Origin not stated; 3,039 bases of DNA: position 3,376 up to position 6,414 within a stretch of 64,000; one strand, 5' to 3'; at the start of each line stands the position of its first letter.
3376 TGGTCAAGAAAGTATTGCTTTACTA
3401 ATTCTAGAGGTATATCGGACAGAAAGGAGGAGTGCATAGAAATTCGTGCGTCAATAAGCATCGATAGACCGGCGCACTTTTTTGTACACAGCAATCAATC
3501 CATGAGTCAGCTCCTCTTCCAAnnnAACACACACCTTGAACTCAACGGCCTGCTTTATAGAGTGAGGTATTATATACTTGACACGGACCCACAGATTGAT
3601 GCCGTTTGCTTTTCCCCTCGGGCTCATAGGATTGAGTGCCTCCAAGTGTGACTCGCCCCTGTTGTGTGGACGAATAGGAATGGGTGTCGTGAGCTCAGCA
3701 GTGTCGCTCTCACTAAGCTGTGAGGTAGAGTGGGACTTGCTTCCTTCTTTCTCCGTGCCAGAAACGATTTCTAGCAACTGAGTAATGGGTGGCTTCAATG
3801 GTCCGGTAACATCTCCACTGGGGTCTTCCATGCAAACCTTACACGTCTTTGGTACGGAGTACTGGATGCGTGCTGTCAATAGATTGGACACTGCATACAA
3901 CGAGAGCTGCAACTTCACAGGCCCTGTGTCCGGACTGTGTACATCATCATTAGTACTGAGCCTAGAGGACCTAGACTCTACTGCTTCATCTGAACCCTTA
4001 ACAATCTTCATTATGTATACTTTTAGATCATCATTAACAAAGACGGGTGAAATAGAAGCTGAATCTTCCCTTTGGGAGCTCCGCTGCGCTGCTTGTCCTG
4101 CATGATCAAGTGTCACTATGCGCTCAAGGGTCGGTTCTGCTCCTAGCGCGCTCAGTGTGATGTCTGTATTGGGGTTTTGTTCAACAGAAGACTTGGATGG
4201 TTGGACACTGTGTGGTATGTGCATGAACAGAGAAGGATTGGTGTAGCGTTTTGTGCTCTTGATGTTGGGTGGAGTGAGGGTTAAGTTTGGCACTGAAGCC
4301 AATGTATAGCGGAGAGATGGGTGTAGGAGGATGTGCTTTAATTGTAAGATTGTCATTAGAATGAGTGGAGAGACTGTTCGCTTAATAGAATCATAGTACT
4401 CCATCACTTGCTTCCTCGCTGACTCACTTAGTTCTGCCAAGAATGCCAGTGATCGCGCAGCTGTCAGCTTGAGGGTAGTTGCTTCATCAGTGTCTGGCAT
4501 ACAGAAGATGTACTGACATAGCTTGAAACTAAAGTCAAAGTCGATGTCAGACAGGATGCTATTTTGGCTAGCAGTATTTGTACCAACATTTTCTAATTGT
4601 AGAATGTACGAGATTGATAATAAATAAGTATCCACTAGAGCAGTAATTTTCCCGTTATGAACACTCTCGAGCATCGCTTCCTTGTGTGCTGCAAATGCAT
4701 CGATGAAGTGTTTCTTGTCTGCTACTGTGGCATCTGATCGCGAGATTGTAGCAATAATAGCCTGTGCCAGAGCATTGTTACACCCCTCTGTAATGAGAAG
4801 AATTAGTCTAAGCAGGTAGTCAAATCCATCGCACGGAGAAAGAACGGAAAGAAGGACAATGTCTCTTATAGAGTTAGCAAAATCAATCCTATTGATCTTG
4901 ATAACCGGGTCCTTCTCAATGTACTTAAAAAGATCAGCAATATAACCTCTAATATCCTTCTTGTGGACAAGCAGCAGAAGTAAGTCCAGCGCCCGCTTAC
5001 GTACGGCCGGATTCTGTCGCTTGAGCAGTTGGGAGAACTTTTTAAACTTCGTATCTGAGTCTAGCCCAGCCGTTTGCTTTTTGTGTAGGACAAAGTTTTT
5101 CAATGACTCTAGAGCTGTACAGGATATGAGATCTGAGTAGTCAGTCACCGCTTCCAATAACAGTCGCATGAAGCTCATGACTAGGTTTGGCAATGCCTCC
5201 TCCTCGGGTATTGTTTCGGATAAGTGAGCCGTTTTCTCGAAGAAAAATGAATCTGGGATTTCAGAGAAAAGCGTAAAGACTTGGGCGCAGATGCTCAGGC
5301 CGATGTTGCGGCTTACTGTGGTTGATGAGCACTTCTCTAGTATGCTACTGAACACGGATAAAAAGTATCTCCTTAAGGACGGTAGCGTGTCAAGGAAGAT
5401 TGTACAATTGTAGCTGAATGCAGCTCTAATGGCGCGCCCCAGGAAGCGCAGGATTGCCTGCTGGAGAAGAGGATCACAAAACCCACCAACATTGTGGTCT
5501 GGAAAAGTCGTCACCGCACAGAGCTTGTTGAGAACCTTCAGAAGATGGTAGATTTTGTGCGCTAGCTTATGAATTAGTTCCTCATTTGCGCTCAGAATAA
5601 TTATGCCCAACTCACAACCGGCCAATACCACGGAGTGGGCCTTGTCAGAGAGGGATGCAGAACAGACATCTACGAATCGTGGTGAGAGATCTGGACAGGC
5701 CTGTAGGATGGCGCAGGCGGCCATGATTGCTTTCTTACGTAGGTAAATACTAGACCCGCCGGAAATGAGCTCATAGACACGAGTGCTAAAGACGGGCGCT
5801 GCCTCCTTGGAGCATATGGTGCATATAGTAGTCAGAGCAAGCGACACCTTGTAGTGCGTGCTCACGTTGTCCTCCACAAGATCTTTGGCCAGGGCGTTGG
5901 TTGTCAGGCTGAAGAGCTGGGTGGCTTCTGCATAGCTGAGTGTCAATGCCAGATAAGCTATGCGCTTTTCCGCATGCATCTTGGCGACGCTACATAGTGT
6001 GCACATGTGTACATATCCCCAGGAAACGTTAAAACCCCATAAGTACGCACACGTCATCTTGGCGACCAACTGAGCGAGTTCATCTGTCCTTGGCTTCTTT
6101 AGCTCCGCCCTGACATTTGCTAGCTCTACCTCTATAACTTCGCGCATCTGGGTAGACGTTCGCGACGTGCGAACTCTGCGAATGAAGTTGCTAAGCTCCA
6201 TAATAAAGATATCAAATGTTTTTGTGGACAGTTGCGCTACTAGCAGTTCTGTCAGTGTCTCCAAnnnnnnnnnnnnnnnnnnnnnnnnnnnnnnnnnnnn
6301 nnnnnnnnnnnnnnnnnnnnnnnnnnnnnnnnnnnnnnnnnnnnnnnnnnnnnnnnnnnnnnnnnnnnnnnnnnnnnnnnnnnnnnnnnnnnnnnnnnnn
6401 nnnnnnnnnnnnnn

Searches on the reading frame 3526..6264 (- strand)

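Call 4: search_protein_families(library=pfam, proteins=[window:3526-6264:-], max_evalue=0.1)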
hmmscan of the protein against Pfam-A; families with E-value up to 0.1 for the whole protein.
window:3526-6264:- (913 aa): 3 families
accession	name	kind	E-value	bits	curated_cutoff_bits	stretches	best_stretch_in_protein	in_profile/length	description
PF01602.26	Adaptin_N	-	5.7e-36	124.6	37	1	41-510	2-406/524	Adaptin N terminal region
PF16918.11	PknG_TPR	-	0.067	12.4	27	0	29-99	76-148/340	Protein kinase G tetratricopeptide repeat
PF02883.26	Alpha_adaptinC2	-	0.096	13.4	27.6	0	799-836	44-82/111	Adaptin C-terminal domain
